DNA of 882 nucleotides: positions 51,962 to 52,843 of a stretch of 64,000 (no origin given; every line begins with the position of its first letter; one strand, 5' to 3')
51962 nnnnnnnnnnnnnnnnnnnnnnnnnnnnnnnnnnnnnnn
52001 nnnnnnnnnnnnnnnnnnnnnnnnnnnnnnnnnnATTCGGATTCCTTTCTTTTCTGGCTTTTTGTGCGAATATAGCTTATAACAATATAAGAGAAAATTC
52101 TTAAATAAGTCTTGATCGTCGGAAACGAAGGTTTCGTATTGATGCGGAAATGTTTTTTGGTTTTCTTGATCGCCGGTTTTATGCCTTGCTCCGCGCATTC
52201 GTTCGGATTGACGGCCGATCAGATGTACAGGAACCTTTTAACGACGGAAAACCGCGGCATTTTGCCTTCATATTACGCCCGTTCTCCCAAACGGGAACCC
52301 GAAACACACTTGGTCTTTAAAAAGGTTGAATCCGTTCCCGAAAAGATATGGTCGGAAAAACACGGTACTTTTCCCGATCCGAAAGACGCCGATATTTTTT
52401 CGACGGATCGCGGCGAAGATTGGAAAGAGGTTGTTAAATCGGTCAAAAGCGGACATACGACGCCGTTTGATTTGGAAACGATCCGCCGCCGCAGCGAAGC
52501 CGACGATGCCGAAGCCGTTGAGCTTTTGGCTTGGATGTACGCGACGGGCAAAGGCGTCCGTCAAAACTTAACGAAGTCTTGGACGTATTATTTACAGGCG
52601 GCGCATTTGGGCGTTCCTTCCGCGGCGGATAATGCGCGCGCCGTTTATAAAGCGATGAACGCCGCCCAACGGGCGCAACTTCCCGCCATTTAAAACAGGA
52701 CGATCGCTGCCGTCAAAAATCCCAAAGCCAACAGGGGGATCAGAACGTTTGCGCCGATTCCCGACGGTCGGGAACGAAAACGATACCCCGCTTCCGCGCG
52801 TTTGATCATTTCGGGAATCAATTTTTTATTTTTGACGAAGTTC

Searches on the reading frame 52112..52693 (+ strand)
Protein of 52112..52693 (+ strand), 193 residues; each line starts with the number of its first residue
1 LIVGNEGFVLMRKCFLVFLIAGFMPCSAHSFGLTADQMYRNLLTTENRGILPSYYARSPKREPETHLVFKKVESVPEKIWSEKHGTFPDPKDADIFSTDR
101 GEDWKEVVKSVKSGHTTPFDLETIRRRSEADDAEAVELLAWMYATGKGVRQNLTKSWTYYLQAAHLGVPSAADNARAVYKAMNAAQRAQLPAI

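Call 12: search_protein_families(library=pfam, proteins=[window:52112-52693:+], max_evalue=0.01)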
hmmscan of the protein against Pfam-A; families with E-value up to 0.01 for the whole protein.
window:52112-52693:+ (193 aa): 1 family
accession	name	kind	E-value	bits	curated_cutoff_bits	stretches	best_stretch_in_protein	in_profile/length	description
PF08238.18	Sel1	-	2e-05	25.4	30.7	1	134-167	2-35/36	Sel1 repeat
